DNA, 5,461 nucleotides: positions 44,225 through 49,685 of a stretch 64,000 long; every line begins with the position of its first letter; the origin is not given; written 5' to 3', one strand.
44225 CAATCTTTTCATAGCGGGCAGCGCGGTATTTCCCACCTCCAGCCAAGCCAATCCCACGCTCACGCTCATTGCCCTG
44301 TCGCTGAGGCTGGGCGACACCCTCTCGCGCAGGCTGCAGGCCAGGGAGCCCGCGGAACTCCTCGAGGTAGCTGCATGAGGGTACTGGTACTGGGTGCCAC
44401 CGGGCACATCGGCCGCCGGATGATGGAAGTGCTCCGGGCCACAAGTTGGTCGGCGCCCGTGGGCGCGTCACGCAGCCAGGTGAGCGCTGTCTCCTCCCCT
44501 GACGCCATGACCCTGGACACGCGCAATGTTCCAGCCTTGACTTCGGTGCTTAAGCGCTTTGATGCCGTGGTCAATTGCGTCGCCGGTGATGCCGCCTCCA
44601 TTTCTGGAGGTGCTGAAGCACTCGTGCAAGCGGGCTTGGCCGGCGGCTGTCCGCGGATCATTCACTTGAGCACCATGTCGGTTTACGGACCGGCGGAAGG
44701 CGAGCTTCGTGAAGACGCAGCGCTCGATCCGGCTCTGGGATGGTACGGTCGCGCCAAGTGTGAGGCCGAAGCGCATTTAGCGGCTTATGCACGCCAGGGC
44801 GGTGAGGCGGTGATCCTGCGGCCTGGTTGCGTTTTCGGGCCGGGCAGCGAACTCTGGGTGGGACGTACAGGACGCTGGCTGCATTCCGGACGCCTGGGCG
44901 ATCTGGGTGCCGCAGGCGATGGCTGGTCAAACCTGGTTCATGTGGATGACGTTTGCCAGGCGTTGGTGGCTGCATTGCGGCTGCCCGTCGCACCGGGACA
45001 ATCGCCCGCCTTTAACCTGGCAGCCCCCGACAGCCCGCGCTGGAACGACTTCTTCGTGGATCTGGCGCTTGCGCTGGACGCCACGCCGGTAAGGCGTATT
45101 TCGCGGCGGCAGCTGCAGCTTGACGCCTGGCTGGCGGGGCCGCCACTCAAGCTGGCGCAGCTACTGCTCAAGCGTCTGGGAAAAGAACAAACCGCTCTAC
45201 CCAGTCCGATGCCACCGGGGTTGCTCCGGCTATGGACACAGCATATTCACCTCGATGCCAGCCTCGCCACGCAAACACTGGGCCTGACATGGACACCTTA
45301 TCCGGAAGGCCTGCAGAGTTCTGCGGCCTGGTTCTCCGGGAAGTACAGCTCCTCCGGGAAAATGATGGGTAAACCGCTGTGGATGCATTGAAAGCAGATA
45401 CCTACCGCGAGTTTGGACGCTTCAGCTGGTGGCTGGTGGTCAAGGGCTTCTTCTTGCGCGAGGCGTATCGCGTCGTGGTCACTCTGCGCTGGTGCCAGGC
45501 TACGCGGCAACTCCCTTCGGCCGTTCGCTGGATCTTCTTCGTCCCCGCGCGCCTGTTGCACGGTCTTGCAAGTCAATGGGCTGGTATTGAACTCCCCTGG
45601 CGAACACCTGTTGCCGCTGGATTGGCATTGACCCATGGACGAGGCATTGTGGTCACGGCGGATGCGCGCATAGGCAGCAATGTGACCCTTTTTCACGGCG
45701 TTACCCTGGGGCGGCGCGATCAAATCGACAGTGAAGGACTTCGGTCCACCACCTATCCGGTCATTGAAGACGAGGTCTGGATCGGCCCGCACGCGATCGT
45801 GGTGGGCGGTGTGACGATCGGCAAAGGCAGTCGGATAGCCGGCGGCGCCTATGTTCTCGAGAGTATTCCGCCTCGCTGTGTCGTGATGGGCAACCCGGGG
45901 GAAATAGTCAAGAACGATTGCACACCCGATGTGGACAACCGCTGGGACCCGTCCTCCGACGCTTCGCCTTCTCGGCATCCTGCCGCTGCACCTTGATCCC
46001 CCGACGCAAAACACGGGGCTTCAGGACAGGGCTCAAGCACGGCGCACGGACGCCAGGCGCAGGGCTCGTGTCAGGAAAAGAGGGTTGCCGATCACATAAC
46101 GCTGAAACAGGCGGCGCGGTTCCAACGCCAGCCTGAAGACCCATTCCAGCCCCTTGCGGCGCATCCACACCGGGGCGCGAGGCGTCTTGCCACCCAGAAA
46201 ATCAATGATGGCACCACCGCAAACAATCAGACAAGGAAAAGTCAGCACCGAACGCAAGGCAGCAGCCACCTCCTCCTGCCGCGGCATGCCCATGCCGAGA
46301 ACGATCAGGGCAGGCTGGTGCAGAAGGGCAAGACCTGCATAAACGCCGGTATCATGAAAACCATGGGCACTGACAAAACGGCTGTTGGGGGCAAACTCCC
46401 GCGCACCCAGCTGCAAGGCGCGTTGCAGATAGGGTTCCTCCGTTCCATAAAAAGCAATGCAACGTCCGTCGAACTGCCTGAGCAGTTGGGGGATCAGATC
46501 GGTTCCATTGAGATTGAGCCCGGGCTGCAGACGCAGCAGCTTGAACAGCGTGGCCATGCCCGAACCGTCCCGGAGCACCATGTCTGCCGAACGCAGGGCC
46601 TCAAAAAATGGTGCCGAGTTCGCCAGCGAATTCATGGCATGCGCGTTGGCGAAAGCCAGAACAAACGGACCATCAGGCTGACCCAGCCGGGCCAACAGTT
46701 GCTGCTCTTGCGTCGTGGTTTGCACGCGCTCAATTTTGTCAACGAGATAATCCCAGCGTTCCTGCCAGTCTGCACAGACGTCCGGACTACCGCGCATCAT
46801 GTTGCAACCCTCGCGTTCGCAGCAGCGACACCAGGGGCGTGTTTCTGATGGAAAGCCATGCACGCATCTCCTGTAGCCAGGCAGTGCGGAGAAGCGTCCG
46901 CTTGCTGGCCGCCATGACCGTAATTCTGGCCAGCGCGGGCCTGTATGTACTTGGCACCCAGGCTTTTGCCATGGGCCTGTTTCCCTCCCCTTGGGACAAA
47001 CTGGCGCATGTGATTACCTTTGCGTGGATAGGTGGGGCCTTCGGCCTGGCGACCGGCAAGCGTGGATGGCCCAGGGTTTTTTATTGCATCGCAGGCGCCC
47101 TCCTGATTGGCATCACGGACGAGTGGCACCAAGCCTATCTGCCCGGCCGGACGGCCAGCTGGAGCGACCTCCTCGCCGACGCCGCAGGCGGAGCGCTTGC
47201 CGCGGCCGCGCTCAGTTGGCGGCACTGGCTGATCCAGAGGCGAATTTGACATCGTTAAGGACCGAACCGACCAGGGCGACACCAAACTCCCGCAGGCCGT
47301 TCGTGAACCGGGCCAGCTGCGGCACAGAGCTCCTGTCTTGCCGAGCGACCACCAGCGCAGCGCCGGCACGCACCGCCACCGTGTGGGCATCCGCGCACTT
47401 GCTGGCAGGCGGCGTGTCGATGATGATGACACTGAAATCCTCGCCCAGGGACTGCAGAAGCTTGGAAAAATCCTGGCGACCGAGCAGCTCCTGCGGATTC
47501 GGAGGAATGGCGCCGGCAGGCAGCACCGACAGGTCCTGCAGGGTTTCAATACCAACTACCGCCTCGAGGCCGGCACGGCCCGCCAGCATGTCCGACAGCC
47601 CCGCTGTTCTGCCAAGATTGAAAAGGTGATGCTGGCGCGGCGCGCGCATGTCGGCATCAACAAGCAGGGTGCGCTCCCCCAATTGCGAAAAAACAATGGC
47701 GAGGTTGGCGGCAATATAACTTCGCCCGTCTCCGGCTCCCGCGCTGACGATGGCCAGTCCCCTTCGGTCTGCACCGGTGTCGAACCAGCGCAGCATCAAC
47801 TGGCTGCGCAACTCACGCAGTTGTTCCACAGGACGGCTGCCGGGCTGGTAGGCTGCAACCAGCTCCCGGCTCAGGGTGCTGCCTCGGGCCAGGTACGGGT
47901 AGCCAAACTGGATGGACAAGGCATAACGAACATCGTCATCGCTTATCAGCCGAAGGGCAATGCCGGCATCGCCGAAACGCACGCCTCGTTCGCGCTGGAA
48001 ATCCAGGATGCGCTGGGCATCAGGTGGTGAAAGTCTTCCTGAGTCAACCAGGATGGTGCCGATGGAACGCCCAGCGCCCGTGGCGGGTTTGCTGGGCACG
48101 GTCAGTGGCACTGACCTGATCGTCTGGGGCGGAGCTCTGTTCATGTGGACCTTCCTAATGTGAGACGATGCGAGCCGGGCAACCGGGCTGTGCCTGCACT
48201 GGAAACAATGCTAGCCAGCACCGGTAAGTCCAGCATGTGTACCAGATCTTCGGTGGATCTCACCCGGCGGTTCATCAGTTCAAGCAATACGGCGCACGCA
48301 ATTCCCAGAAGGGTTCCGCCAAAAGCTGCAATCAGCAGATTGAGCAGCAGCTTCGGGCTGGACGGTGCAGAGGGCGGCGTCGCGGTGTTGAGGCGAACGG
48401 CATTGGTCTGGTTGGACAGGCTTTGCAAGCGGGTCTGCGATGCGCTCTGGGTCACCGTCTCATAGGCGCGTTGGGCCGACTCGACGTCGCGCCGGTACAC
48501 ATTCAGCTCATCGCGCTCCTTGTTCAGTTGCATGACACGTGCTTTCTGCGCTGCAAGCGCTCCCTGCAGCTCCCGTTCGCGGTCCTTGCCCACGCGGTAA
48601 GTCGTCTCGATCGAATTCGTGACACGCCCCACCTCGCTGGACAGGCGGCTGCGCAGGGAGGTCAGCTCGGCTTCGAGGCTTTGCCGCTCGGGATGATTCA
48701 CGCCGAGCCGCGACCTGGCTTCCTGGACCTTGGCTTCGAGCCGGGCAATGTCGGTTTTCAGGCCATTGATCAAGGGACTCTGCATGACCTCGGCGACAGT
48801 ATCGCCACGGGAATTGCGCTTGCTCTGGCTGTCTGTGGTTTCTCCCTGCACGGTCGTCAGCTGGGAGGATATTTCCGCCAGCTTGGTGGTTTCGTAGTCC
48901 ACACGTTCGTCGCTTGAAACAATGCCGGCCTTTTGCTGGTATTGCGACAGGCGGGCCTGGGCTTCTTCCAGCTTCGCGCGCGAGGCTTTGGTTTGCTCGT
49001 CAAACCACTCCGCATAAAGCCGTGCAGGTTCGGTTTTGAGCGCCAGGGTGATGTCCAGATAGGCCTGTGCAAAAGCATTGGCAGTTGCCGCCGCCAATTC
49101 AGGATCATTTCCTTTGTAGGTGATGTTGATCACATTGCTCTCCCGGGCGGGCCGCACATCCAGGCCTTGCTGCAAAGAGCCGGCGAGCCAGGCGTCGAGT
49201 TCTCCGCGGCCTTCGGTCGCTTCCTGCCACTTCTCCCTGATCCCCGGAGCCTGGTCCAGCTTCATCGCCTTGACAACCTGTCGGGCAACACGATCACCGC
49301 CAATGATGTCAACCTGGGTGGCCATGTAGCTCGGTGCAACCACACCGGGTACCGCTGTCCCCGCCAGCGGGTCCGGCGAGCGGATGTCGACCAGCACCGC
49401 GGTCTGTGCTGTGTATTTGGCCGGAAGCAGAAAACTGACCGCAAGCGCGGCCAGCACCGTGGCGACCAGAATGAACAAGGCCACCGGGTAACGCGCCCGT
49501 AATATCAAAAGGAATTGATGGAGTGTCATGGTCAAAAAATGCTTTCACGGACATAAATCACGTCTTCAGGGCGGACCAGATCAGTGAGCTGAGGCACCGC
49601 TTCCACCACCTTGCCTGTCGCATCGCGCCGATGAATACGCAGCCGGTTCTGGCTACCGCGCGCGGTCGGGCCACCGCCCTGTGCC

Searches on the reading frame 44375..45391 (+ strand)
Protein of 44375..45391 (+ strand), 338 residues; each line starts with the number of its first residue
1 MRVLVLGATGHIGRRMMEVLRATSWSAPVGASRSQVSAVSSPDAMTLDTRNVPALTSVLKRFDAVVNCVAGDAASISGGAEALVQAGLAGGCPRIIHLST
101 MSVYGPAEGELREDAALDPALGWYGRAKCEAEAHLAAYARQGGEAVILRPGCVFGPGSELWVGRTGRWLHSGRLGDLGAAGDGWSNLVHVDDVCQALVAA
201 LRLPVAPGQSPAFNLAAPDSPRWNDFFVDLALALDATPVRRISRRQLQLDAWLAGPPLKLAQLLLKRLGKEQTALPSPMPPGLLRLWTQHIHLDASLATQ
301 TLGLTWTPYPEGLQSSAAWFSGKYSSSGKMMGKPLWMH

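Call 8: search_protein_families(library=ncbifam, proteins=[window:44375-45391:+], max_evalue=0.00001)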
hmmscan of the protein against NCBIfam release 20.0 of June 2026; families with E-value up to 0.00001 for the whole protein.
window:44375-45391:+ (338 aa): 9 families
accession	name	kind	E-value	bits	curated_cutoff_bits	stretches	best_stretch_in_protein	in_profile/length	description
TIGR03466.1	HpnA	hypoth_equivalog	2.1e-14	53.1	367.65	1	78-321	91-322/327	hopanoid-associated sugar epimerase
NF058621.1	DiazavRedAvaA7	equivalog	5e-12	46.1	400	1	1-243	1-257/304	3-diazoavenalumate denitrifying reductase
TIGR01777.1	yfcH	hypoth_equivalog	1.9e-09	37.5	207.35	1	95-236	107-243/292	TIGR01777 family oxidoreductase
NF004520.0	PRK05865.1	equivalog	2.4e-07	29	1509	1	1-228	1-196/854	sugar epimerase family protein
NF042423.1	oxyalk_red_Shew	equivalog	3.1e-07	29.8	580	1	2-203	10-224/331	2-alkyl-3-oxoalkanoate reductase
TIGR01746.1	Thioester-redct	subfamily_domain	3.4e-07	29.8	213.35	0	82-230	118-277/371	thioester reductase domain-containing protein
NF042422.1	oxyalk_red_OleD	equivalog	8.7e-07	28.6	580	1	1-213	1-229/329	2-alkyl-3-oxoalkanoate reductase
TIGR01179.1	galE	equivalog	1.6e-06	27.2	262.3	0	82-159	103-182/332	UDP-glucose 4-epimerase GalE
NF050030.1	thlkprotThyD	equivalog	2.8e-06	26.7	400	0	129-231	151-247/305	thylakoid membrane protein ThyD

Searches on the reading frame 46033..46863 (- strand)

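Call 23: search_protein_families(library=ncbifam, proteins=[window:46033-46863:-], max_evalue=0.00001)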
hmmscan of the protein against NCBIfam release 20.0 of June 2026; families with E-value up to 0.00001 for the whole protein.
window:46033-46863:- (276 aa): 4 families
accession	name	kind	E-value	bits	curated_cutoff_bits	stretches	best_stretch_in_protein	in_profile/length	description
TIGR00696.1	wecG_tagA_cpsF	superfamily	1.5e-21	76.9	69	1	89-260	2-177/178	WecB/TagA/CpsF family glycosyltransferase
NF041872.1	EPS_EpsA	equivalog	4.6e-15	55.7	500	1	183-269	171-256/265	exopolysaccharide biosynthesis glycosyltransferase EpsA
NF041710.1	UDPacetylman_taseTarA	equivalog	5.5e-15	55.5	350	1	71-266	44-239/247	N-acetylglucosaminyldiphosphoundecaprenol N-acetyl-beta-D-mannosaminyltransferase TarA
NF002980.1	PRK03692.1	equivalog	8.3e-09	35.2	323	1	185-254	156-224/240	lipopolysaccharide N-acetylmannosaminouronosyltransferase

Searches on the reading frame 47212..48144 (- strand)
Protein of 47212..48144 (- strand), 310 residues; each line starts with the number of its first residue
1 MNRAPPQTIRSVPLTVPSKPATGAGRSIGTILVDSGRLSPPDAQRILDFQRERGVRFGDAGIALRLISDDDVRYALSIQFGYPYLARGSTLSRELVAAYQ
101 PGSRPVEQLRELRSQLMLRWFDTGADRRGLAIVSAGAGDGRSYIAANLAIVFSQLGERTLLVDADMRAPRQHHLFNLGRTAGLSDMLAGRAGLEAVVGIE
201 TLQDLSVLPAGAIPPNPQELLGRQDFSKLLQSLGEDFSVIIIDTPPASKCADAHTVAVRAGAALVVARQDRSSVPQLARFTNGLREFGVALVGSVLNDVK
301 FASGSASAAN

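Call 23: search_protein_families(library=ncbifam, proteins=[window:47212-48144:-], max_evalue=0.00001)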
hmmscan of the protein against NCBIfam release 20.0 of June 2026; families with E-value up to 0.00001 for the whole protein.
window:47212-48144:- (310 aa): 13 families
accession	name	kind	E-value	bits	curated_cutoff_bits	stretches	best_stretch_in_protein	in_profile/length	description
TIGR03029.1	EpsG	equivalog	2.9e-109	364.4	313.8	1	27-298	4-274/274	chain length determinant protein tyrosine kinase EpsG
TIGR01007.1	eps_fam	subfamily_domain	1.3e-38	132.6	108.05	1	107-302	1-193/204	polysaccharide biosynthesis tyrosine autokinase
NF007350.0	PRK09841.1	equivalog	4.3e-34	117.7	1248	1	96-300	502-705/726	tyrosine-protein kinase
NF008568.0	PRK11519.1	equivalog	7.4e-34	117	1068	1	93-299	494-698/720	tyrosine-protein kinase Wzc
TIGR03018.1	pepcterm_TyrKin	hypoth_equivalog_domain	1.8e-29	102.6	230.65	1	96-279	2-191/207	XrtA-associated tyrosine autokinase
TIGR01005.1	eps_transp_fam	subfamily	3.5e-29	101.5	411.7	1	91-299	514-718/754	exopolysaccharide transport protein family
TIGR01969.1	minD_arch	subfamily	1.4e-14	53.9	201.75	1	130-300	3-171/251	cell division ATPase MinD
TIGR03371.1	cellulose_yhjQ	equivalog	1.9e-11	43.9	157.85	1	130-286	4-163/246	cellulose biosynthesis protein BcsQ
TIGR01968.1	minD_bact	equivalog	5.1e-10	39.1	212.9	1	131-279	5-153/261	septum site-determining protein MinD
TIGR03815.1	CpaE_hom_Actino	equivalog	4.1e-07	29.5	154.45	1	125-280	109-265/340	septum site-determining protein Ssd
NF053729.1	c-di-GMP_motif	domain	7.7e-07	28.8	38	1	28-79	2-53/53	cyclic di-GMP-binding domain-containing protein, MshE-related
NF041546.1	ParA_partition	equivalog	1.2e-06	28.2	180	0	131-166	3-38/203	ParA family partition ATPase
NF047398.1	AAA_KGGVGR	domain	9.7e-06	26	90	0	136-194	11-72/190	KGGVGR-motif variant AAA ATPase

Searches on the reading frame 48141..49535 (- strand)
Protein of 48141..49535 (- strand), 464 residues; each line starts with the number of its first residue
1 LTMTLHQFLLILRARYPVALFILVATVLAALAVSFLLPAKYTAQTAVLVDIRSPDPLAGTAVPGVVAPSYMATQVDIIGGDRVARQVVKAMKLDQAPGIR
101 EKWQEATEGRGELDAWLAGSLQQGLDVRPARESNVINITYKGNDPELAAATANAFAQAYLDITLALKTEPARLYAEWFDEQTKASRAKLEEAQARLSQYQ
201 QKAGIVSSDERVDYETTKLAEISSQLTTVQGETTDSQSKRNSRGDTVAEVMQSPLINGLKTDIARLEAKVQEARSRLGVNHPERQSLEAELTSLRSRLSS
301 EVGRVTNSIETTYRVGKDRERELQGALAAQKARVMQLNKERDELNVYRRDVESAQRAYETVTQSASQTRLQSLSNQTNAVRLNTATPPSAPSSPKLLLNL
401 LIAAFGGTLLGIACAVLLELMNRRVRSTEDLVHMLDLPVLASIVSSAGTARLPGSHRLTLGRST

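Call 23: search_protein_families(library=ncbifam, proteins=[window:48141-49535:-], max_evalue=0.00001)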
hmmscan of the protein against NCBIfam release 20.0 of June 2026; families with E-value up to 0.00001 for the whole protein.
window:48141-49535:- (464 aa): 7 families
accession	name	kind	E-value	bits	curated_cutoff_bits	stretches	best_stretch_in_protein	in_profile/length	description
TIGR03017.1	EpsF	equivalog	2.5e-180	599.9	422.75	1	3-443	1-443/444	chain length determinant protein EpsF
TIGR03007.1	pepcterm_ChnLen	equivalog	2.7e-37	128.1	278.85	1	9-444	8-461/498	XrtA system polysaccharide chain length determinant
TIGR01005.1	eps_transp_fam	subfamily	8.8e-34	116.8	411.7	1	11-443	13-477/754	exopolysaccharide transport protein family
TIGR01006.1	polys_exp_MPA1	subfamily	4.2e-20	72.2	296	1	314-443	92-221/226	CspC family polysaccharide chain length determinant protein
NF008568.0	PRK11519.1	equivalog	2.1e-13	49.4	1068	2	130-207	224-301/720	tyrosine-protein kinase Wzc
NF007350.0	PRK09841.1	equivalog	4.5e-08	31.7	1248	0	121-206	214-300/726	tyrosine-protein kinase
NF041864.1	EpsV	equivalog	8e-06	24.7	800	0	117-443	147-481/484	PCP family exopolysaccharide biosynthesis protein EpsV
